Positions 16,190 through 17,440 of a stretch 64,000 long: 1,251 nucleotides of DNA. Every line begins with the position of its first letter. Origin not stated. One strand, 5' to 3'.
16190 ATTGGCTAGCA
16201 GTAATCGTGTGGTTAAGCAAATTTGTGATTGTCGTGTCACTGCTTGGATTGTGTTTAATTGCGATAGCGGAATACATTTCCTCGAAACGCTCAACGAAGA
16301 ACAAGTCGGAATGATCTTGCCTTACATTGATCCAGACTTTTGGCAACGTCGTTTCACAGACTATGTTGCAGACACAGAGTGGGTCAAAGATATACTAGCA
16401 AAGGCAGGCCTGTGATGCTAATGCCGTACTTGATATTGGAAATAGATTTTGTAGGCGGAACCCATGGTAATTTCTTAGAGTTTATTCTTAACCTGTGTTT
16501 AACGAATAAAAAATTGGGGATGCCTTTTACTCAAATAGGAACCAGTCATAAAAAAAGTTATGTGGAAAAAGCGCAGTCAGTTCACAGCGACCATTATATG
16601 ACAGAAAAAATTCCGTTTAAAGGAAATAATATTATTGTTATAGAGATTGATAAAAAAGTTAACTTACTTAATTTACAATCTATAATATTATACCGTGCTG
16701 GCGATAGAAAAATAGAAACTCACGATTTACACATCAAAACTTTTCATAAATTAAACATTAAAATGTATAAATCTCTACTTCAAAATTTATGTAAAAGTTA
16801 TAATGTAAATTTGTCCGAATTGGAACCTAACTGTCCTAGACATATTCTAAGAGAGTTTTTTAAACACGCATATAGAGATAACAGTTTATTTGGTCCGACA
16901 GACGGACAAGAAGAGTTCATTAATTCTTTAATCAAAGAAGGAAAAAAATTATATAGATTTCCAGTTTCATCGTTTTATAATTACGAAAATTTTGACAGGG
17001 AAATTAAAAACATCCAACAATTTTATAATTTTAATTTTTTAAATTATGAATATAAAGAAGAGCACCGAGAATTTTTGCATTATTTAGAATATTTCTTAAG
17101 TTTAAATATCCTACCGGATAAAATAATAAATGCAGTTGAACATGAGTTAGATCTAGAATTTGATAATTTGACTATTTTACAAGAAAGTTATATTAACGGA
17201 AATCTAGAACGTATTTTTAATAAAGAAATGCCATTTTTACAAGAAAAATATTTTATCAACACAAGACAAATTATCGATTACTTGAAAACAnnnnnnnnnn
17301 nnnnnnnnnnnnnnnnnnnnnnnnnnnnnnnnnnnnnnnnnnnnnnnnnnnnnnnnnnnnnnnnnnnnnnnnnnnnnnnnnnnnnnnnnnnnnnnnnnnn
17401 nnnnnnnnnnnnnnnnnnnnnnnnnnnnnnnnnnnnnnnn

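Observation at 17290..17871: Hyper-minimal C-family polymerase: a 193-aa DnaE with all three catalytic aspartates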

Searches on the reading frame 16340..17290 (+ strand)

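Call 3: search_protein_families(library=pfam, proteins=[window:16340-17290:+], max_evalue=1)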
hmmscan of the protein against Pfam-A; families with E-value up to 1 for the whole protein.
window:16340-17290:+ (317 aa): 1 family
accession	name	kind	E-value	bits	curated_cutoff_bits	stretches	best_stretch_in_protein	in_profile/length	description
PF16520.11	Matrix_Borna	-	0.072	13.9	27.3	1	29-54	1-26/103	ssRNA-binding matrix protein of Bornaviridae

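Call 4: search_protein_families(library=phrogs, proteins=[window:16340-17290:+], max_evalue=0.01)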
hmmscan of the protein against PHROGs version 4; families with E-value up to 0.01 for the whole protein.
window:16340-17290:+ (317 aa): 1 family
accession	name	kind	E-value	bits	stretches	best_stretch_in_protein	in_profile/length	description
phrog_33820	-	unknown function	0.0035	18.7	0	88-119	6-38/71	-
